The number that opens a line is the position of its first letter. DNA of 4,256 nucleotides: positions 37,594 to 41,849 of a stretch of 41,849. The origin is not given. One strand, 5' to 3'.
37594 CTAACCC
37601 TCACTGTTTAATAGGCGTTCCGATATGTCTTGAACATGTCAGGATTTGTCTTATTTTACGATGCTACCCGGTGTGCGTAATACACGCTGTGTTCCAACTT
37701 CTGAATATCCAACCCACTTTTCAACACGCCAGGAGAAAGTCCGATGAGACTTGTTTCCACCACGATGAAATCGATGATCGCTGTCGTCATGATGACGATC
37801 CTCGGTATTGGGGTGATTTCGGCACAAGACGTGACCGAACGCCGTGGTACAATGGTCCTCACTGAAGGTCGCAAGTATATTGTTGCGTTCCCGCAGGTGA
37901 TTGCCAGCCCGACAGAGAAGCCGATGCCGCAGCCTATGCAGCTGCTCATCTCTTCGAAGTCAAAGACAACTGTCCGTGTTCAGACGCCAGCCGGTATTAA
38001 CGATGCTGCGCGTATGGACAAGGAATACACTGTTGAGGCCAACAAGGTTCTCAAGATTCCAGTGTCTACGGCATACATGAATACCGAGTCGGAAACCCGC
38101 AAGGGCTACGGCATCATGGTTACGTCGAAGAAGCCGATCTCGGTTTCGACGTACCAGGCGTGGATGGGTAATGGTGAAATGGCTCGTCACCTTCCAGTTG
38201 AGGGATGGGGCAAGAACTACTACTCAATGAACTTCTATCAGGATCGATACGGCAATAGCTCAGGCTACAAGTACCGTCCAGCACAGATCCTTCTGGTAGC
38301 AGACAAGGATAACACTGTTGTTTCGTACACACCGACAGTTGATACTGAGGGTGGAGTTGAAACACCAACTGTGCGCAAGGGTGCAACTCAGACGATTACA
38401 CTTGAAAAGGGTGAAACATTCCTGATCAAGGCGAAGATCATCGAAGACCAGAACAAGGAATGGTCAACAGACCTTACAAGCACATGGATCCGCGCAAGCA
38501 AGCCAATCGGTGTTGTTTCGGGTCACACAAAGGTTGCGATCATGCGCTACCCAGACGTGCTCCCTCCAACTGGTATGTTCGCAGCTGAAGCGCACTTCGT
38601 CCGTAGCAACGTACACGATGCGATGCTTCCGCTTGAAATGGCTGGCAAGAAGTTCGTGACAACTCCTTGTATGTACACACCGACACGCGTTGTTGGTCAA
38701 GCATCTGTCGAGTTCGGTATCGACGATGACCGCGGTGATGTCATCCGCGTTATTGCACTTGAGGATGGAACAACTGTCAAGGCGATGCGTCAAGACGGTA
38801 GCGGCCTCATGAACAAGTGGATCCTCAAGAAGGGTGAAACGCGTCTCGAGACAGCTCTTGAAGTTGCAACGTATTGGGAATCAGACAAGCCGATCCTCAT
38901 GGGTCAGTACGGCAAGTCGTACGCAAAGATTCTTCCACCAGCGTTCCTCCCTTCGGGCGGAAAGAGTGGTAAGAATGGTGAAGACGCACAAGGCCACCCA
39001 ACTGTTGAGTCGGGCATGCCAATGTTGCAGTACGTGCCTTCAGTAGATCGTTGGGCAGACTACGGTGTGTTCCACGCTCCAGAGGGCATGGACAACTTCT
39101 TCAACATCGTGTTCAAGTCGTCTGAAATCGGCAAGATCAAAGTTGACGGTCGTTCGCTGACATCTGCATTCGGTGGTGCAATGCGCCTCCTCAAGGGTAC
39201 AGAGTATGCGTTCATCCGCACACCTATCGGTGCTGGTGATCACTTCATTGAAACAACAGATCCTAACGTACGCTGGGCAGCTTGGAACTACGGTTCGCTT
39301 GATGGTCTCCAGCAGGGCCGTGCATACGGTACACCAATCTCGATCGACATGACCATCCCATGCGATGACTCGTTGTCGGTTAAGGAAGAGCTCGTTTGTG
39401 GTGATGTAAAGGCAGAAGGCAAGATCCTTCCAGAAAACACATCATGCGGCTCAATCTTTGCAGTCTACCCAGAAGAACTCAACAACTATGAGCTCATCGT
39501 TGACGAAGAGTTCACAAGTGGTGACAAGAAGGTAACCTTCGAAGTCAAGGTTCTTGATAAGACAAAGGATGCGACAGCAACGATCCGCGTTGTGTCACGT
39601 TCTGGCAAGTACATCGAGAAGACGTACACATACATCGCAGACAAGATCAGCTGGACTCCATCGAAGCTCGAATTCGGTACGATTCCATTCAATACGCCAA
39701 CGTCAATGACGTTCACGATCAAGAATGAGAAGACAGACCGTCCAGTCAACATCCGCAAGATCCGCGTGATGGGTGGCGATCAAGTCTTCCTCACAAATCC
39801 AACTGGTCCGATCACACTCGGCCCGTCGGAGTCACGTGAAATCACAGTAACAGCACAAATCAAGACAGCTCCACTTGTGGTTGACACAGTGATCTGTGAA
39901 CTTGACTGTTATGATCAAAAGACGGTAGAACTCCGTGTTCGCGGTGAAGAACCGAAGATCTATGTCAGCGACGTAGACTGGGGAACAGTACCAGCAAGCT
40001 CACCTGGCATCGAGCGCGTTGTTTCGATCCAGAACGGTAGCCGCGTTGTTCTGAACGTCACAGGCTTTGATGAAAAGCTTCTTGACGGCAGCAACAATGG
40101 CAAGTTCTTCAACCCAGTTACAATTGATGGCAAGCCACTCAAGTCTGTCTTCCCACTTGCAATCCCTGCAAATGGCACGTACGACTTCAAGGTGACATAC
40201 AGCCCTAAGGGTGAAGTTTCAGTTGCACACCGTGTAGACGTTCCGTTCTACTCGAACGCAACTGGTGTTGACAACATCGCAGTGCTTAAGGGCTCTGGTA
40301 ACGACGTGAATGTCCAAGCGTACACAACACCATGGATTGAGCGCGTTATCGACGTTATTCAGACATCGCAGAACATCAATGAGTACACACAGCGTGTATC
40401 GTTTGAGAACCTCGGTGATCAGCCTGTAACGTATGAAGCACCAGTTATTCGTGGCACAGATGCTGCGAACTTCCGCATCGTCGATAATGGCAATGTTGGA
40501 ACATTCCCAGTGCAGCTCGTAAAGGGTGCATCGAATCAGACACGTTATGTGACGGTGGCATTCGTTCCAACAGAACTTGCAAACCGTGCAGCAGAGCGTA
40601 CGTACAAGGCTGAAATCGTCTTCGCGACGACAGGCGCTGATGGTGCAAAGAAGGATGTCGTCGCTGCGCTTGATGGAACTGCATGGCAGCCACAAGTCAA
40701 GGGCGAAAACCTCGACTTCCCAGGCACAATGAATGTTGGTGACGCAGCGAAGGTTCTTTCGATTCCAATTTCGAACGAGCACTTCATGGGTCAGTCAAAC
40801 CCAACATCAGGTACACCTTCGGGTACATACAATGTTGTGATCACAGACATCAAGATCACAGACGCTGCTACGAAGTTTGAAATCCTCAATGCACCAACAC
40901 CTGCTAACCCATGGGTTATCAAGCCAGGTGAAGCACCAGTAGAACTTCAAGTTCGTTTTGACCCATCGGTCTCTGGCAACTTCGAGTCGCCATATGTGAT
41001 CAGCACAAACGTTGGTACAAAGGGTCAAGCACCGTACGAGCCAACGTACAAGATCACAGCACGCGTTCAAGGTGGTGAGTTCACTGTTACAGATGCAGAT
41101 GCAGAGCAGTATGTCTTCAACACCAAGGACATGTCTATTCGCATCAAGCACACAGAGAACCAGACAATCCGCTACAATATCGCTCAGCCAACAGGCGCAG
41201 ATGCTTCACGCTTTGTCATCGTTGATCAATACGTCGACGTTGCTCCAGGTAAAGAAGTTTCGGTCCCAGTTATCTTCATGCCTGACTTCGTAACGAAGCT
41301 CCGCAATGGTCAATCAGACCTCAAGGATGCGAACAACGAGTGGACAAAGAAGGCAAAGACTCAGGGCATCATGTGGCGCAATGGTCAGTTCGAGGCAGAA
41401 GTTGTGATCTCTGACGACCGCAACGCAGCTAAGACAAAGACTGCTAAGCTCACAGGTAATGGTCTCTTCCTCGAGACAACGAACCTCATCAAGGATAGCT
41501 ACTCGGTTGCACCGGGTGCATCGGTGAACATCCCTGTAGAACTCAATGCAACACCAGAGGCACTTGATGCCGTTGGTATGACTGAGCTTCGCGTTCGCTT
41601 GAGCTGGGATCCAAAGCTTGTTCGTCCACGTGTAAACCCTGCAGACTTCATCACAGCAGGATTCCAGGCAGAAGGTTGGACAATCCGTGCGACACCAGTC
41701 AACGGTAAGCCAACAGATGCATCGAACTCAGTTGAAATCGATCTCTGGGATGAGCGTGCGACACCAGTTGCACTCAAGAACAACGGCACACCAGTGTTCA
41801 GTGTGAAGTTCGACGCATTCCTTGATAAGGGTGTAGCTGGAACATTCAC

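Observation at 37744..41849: Untracked giant ORF running off the window, with extreme translational codon bias: candidate major surface / S-layer-like protein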

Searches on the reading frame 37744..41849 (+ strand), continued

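Call 60: find_related_loci(query=A2, collection=genome_contigs, flank=10000)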
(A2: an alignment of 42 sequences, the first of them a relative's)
Query A2 (1505 aa) in genome_contigs; peptide patterns used: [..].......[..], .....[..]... (x = any residue, [..] = any of these).
67 stretches matched a pattern; 57 encode a relative of the query (tblastn E <= 1e-3); 52 distinct loci.
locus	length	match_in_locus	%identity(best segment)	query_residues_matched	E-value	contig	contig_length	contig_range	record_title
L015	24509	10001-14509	95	1-1505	0e+0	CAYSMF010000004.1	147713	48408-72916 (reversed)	MAG TPA_asm: uncultured Melioribacter sp. isolate SRP278252_co3_515 genome assembly, contig: NODE_67_length_147713_cov_3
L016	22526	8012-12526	93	1-1505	0e+0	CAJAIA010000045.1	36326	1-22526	MAG: uncultured Ignavibacteria bacterium isolate Loc090721-4m_bin-0677 genome assembly, contig: bin-0677:45/45, whole ge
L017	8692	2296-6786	76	1-1500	0e+0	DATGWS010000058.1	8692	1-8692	MAG TPA_asm: Candidatus Didemnitutus sp. isolate SMAG_U10588 k141_279688, whole genome shotgun sequence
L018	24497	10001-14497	75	1-1505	0e+0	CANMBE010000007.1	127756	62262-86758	MAG: Ignavibacteria bacterium isolate ZH-15may19-110 genome assembly, contig: ZH-15May19-c108, whole genome shotgun sequ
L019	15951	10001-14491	76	1-1500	0e+0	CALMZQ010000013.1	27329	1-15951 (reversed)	MAG TPA_asm: uncultured Ignavibacteria bacterium isolate SRR6670123_bin.14_CONCOCT_v1.1_MAG genome assembly, contig: ERZ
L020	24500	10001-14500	74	1-1505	0e+0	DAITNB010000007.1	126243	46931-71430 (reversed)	MAG TPA_asm: bacterium isolate CTOTU10762 NODE_45_length_126243_cov_22.697665, whole genome shotgun sequence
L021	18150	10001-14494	67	1-1505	0e+0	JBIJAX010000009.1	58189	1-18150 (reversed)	MAG: Candidatus Kapaibacterium sp. isolate ME2006-08-01D12_3300042387_group2_bin83 Rohwer_bin1098_scaffold_83_c2, whole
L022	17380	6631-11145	91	1-1505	0e+0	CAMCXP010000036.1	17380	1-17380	MAG: Melioribacter roseus P3M-2 isolate MiE-14oct19-197 genome assembly, contig: MiE-14oct19-C4476, whole genome shotgun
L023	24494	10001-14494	67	1-1505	0e+0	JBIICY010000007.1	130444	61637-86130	MAG: Patescibacteria group bacterium isolate ME2000-08-01pf_3300043466_group1_bin64 Rohwer_bin1096_scaffold_52_c1, whole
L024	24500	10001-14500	60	1-1505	0e+0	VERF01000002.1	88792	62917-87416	MAG: Candidatus Kapaibacterium sp. isolate ZLKRG33 NODE_114_length_88792_cov_8.829459, whole genome shotgun sequence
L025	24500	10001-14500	60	1-1505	0e+0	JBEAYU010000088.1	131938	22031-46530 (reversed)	MAG: Bacteroidota bacterium isolate NASQAN2011_332_B_bin.40 scaffold_1105752, whole genome shotgun sequence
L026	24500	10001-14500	60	1-1505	0e+0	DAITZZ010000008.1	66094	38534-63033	MAG TPA_asm: bacterium isolate CTOTU1238 NODE_91_length_66094_cov_23.551326, whole genome shotgun sequence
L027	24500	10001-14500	59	1-1505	0e+0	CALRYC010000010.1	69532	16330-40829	MAG: Chitinophaga pinensis isolate JJ-MA1B5-281-8-m1-bin330 genome assembly, contig: JJ-MA1B5-281-C118, whole genome sho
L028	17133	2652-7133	56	1-1505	0e+0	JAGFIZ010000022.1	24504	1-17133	MAG: Bradyrhizobiaceae bacterium isolate mag.10 k127_20387, whole genome shotgun sequence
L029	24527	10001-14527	56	1-1505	0e+0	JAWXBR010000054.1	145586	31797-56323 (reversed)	MAG: bacterium isolate MP6IB1.81 k99_1013485, whole genome shotgun sequence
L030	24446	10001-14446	54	1-1505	0e+0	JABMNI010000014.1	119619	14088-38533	MAG: Ignavibacteria bacterium isolate bin.189 k141_1298069, whole genome shotgun sequence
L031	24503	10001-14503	62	1-1505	0e+0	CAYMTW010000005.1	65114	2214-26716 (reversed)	MAG TPA_asm: uncultured Melioribacter sp. isolate binchicken_co298_307 genome assembly, contig: NODE_603_length_65114_co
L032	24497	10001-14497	54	1-1505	0e+0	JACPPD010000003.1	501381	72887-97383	MAG: Ignavibacteria bacterium isolate NC_groundwater_618_Pr5_B-0.1um_48_51 alan_book_18_scaffold_5546, whole genome shot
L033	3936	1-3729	62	256-1505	0e+0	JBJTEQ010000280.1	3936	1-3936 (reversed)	MAG: Candidatus Kapaibacterium sp. isolate samp_4321_metabat2_67 samp_4321_1115777, whole genome shotgun sequence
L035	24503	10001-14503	55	1-1505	0e+0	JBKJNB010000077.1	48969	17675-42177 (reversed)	MAG: Candidatus Kapaibacteriota bacterium isolate ant_bin.350 k117_641308, whole genome shotgun sequence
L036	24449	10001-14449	56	1-1505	0e+0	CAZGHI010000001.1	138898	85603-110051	MAG TPA_asm: uncultured Hyphomicrobiales bacterium isolate SRP290908_co2_40 genome assembly, contig: NODE_107_length_138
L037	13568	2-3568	60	311-1505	0e+0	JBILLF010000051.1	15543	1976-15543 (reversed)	MAG: Patescibacteria group bacterium isolate ME2017-07-27_3300044645_group7_bin150 Rohwer_bin1101_scaffold_1151_c2, whol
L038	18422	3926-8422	54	2-1505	0e+0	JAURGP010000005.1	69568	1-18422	MAG: Candidatus Kapaibacterium sp. isolate SFB_649D_100_52 NODE_5_length_69568_cov_2.906650, whole genome shotgun sequen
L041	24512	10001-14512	66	1-1505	0e+0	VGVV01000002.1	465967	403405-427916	MAG: Ignavibacteria bacterium isolate M_surface_10_mx_236 M_surface_10_mx_236_Ga0194123_10000009, whole genome shotgun s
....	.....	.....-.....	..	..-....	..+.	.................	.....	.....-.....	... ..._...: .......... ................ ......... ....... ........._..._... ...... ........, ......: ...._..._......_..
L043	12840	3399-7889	67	1-1505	0e+0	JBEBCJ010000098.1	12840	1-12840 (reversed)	MAG: Bacteroidota bacterium isolate blackwarrior_2019_sw_WHONDRS-S19S_0021_B_bin.5 scaffold_460592, whole genome shotgun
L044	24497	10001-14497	61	1-1505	0e+0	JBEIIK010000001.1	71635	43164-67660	MAG: Ignavibacteria bacterium isolate Sample-102-S76-bin-82 Sample_102_S76-bin_82-k141_2807382, whole genome shotgun seq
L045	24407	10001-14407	48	1-1505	0e+0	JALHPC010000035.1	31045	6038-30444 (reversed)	MAG: Candidatus Kapaibacterium sp. isolate bin.207 c_000000006489, whole genome shotgun sequence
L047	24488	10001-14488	45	1-1505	0e+0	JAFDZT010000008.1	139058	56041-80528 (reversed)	MAG: Bacteroidetes bacterium isolate SZAS-90 BACT-TMP-14__8__length-139058, whole genome shotgun sequence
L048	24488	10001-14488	61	1-1505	0e+0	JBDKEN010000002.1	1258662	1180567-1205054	MAG: Bacteroidota bacterium isolate eastforkpoplarcreek_2019_sw_WHONDRS-S19S_0039_B_bin.82 scaffold_788045, whole genome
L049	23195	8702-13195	67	1-1505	0e+0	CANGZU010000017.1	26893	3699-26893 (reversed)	MAG: Ignavibacteria bacterium isolate RE-18aug17-99 genome assembly, contig: RE-18aug17-C2215, whole genome shotgun sequ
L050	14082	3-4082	45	120-1505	0e+0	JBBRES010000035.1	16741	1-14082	MAG: Candidatus Kapaibacterium sp. isolate Co_metawrap_2512 Cmw_2512_k141_25369420_length_16741_cov_8.0000, whole genome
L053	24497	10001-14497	57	1-1505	0e+0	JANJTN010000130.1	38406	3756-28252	MAG: bacterium isolate RX1_metabat.bin.9 RX1_k141_771233, whole genome shotgun sequence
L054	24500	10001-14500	53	8-1505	0e+0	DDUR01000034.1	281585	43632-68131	MAG TPA_asm: Ignavibacteria bacterium UBA2333 UBA2333_contig_942, whole genome shotgun sequence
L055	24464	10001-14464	57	1-1505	0e+0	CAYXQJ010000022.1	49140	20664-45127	MAG TPA_asm: uncultured Hyphomicrobiales bacterium isolate SRP329715_co2_289 genome assembly, contig: NODE_1457_length_4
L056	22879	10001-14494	73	1-1505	0e+0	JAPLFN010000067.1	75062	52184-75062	MAG: Candidatus Kapaibacterium sp. isolate LacPavin_0818_WC45_MAG_51_7 LacPavin_0818_WC45_scaffold_22565, whole genome s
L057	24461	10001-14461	55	1-1505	0e+0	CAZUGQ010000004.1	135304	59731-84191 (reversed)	MAG TPA_asm: uncultured Hyphomicrobiales bacterium isolate SRP290908_co2_105 genome assembly, contig: NODE_112_length_13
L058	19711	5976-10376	53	23-1505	0e+0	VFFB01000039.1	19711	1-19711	MAG: Candidatus Kapaibacterium sp. isolate ZLKRG46 NODE_2440_length_19711_cov_3.769608, whole genome shotgun sequence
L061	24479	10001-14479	45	1-1505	0e+0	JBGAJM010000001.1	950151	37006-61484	MAG: Candidatus Kapaibacterium sp. isolate MAG_AAO_H10.30 AAOH10-30_opera_contig_15, whole genome shotgun sequence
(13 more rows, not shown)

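Call 65: search_protein_families(library=ncbifam, proteins=[P0084, P0119, P0079, L012:8249-8683:+, L012:8701-9861:+], max_evalue=1)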
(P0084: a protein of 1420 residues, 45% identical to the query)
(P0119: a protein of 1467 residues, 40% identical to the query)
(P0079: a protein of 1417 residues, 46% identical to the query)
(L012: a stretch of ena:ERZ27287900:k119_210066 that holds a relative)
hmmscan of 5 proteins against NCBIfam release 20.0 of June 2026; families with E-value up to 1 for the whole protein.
P0084 (1420 aa): 1 family
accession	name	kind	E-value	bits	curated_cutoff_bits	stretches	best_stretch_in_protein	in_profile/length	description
NF012200.0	choice_anch_D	domain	3.7e-09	37.1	45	2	631-694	17-85/108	choice-of-anchor D domain-containing protein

P0119 (1467 aa): 3 families
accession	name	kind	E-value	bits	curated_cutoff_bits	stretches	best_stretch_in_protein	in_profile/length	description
NF012200.0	choice_anch_D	domain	1.1e-08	35.6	45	2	631-667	15-51/108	choice-of-anchor D domain-containing protein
TIGR04183.1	Por_Secre_tail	domain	3.4e-05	23.7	23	1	1402-1467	13-72/72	T9SS type A sorting domain-containing protein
NF041425.1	OS_HP2_seleno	subfamily_domain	0.04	14.3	100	0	638-673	4-39/98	OS_HP2 family (seleno)protein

P0079 (1417 aa): 1 family
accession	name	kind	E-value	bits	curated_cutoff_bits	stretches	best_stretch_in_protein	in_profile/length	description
NF012200.0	choice_anch_D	domain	2.5e-17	63.4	45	4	628-708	19-104/108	choice-of-anchor D domain-containing protein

L012:8249-8683:+ (144 aa): 2 families
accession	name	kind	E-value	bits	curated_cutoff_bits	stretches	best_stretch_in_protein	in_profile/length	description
TIGR04183.1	Por_Secre_tail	domain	1.1e-07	31.7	23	1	73-143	1-71/72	T9SS type A sorting domain-containing protein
NF038113.1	T9SSA_dep_M36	equivalog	0.0062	14.7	885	1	64-138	786-864/869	T9SS-dependent M36 family metallopeptidase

L012:8701-9861:+ (386 aa): 0 families

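Call 70: find_related_loci(query=A5, collection=viral_contigs, flank=10000)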
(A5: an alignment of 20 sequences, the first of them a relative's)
Query A5 (1420 aa) in viral_contigs; peptide patterns used: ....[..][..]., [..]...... (x = any residue, [..] = any of these).
45 stretches matched a pattern; 3 encode a relative of the query (tblastn E <= 1e-3); 3 distinct loci.
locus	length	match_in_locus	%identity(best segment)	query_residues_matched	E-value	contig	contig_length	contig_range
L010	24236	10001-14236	73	8-1420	0e+0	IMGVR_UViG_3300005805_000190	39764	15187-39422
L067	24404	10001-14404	43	4-1396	0e+0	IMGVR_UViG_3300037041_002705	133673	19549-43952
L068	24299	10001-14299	41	9-1394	0e+0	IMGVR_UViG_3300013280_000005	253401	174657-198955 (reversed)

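Call 87: find_related_loci(query=P0001, collection=metagenome_contigs, flank=10000)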
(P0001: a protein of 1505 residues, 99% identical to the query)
Query P0001 (1505 aa) in metagenome_contigs; peptide patterns used: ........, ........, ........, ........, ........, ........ (x = any residue, [..] = any of these).
47 stretches matched a pattern; 23 encode a relative of the query (tblastn E <= 1e-3); 23 distinct loci.
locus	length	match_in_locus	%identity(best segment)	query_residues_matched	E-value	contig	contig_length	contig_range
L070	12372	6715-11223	95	1-1505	0e+0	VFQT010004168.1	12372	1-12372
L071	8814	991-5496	76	1-1505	0e+0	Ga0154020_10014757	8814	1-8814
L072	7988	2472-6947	74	8-1505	0e+0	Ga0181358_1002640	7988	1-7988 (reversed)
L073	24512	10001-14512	71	1-1505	0e+0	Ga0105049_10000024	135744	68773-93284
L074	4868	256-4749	67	1-1505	0e+0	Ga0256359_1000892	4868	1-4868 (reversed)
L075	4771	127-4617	67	1-1505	0e+0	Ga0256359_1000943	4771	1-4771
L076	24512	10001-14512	66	1-1505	0e+0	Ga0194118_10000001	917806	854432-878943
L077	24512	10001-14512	66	1-1505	0e+0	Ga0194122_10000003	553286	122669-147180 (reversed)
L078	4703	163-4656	57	1-1505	0e+0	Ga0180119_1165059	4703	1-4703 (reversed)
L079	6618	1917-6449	56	1-1505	0e+0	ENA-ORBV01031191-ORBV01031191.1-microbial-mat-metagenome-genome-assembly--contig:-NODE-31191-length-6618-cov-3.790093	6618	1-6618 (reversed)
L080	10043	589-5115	56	1-1505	0e+0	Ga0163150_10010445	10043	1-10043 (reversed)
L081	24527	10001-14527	56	1-1505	0e+0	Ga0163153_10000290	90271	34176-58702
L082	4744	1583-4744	73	1-1061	0e+0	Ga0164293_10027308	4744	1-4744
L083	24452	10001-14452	54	1-1505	0e+0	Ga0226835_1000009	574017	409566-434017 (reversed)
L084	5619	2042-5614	60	1-1191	0e+0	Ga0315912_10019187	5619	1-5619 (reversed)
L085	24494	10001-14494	46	1-1505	0e+0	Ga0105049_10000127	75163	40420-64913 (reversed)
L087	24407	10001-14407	48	1-1505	0e+0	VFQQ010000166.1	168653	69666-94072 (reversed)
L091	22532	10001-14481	55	1-1505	0e+0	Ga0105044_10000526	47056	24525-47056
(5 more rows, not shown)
